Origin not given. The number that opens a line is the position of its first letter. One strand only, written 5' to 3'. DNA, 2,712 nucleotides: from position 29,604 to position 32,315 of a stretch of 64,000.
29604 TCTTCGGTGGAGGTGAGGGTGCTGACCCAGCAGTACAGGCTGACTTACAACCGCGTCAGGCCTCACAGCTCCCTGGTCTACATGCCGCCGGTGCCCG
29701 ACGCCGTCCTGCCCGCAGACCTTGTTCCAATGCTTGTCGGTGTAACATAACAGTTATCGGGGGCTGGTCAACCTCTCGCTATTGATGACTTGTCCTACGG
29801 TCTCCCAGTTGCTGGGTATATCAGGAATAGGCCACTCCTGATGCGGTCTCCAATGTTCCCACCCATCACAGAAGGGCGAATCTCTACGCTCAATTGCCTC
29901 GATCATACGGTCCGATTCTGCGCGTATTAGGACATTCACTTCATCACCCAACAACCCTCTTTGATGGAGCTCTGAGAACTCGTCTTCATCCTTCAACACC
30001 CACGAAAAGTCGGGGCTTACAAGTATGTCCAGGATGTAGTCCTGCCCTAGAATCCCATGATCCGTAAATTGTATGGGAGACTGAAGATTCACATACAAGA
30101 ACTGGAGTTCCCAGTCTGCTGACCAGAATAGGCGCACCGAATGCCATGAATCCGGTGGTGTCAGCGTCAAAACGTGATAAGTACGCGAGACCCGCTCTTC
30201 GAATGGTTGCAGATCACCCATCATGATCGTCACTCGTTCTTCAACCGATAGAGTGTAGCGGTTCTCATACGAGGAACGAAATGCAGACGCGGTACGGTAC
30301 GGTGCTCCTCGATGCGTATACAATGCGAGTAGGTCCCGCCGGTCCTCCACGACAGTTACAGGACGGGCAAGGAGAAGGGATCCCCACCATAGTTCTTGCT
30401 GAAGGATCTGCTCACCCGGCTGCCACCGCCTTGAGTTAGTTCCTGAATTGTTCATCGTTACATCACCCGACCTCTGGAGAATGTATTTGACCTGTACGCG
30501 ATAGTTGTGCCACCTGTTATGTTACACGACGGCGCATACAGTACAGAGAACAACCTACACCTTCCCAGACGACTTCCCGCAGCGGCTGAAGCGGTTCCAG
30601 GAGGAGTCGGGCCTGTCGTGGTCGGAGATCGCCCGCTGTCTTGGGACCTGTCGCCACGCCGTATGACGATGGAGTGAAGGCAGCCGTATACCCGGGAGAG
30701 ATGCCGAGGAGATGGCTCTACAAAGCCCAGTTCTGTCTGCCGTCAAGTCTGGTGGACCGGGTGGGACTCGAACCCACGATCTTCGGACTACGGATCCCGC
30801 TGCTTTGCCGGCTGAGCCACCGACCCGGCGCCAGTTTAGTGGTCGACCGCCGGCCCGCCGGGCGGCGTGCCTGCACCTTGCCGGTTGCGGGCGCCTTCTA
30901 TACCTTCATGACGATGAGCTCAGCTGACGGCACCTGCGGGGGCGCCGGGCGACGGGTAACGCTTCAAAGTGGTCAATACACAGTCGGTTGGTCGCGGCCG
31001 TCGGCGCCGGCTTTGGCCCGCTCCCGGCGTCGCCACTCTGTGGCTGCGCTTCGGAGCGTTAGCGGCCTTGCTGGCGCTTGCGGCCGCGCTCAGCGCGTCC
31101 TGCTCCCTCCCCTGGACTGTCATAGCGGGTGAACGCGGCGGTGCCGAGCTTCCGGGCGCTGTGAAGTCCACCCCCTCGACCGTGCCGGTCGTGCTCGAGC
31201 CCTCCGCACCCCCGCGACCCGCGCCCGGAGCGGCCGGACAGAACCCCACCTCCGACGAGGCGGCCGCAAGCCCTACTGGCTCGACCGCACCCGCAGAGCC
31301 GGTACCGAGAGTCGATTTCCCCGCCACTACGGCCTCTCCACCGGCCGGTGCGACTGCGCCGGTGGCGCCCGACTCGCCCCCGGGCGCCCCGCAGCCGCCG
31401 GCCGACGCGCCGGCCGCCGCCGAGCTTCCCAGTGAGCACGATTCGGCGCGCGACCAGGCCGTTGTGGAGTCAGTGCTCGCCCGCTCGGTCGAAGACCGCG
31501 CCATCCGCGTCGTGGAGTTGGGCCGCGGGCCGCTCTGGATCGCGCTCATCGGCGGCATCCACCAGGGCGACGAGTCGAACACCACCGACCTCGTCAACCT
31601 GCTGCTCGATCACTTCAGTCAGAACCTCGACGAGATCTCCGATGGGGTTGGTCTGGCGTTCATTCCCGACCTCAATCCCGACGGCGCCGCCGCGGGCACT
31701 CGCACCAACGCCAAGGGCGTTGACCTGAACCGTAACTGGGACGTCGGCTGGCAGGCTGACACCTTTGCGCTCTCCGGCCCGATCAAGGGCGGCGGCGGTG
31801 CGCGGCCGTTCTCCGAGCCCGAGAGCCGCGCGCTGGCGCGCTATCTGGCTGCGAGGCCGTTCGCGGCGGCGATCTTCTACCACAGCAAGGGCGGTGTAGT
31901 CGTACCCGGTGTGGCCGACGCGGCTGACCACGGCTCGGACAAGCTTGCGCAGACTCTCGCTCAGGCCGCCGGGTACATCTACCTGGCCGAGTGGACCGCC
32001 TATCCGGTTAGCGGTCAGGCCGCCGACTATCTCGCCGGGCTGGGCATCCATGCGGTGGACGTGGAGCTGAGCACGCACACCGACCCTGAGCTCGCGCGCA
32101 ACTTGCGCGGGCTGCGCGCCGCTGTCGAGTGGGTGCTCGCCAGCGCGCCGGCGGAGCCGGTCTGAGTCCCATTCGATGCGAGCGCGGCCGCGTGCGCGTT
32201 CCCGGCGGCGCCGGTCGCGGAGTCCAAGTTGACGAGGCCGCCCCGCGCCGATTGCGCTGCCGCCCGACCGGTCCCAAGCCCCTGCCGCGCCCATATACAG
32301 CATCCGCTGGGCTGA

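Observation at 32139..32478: Roughly 275-bp repeat present twice, whose only differences are synonymous in one frame, pointing to a hidden conserved ORF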

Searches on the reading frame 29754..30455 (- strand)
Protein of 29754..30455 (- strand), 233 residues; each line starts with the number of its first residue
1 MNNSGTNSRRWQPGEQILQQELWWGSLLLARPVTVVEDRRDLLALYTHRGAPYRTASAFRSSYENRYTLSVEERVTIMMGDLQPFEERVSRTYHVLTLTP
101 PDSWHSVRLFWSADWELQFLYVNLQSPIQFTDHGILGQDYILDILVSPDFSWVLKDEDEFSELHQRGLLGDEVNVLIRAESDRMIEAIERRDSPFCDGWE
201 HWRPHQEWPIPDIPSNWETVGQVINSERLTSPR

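Call 9: search_protein_families(library=pfam, proteins=[window:29754-30455:-], max_evalue=0.01)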
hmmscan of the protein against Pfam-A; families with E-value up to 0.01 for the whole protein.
window:29754-30455:- (233 aa): 1 family
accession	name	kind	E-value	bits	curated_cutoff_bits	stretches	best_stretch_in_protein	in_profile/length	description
PF04167.18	DUF402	-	2e-12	47.5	23.9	1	93-160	1-68/68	Protein of unknown function (DUF402)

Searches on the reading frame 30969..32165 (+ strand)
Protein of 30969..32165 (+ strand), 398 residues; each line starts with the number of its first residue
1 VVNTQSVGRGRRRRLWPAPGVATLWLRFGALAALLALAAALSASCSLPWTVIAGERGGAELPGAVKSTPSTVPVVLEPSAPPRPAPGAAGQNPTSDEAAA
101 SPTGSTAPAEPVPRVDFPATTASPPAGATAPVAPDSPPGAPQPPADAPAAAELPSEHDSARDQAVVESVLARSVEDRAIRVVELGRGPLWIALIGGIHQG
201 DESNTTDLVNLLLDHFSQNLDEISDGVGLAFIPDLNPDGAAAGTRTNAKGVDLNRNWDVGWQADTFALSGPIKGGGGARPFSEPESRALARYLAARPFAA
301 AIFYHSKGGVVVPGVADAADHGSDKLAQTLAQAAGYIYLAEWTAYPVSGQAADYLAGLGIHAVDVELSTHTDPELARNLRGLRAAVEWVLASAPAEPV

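Call 9: search_protein_families(library=pfam, proteins=[window:30969-32165:+], max_evalue=0.01)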
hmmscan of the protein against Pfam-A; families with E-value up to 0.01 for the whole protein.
window:30969-32165:+ (398 aa): 2 families
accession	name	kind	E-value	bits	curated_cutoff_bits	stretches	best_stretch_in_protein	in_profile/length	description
PF00246.29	Peptidase_M14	-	1.1e-17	65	21.6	1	169-356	20-248/286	Zinc carboxypeptidase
PF10994.13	DUF2817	-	0.0021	18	23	1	223-257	84-118/341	Protein of unknown function (DUF2817)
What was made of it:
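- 30969..32165 (+): M14 zinc-carboxypeptidase gene. Its last 26 nt, including the stop at 32163-32165, lie inside repeat copy A. Pfam PF00246 at E=1e-17 in call 9.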

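Call 51: list_cluster_members(proteins=[L002:8776-9972:+, L016:3777-4973:+, window:30969-32165:+, L001:10306-11820:-])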
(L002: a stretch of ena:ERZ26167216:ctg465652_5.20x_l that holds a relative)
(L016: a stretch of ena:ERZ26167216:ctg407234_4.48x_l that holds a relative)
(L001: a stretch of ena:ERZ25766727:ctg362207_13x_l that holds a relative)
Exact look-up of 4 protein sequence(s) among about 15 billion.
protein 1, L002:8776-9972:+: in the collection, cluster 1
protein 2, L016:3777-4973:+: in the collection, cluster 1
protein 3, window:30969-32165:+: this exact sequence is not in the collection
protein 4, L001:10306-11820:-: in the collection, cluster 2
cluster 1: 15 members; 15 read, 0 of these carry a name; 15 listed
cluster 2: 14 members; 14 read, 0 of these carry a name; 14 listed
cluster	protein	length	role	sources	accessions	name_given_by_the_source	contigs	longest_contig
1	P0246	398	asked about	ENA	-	-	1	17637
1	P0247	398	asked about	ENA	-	-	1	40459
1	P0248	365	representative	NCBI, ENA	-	-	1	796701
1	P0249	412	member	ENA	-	-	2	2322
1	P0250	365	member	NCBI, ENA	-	-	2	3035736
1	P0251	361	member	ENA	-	-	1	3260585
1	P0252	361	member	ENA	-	-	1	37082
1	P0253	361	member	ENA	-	-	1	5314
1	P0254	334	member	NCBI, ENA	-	-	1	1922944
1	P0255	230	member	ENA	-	-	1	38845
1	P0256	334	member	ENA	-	-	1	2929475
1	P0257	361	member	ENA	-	-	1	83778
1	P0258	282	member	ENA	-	-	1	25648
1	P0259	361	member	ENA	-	-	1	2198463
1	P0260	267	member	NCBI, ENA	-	-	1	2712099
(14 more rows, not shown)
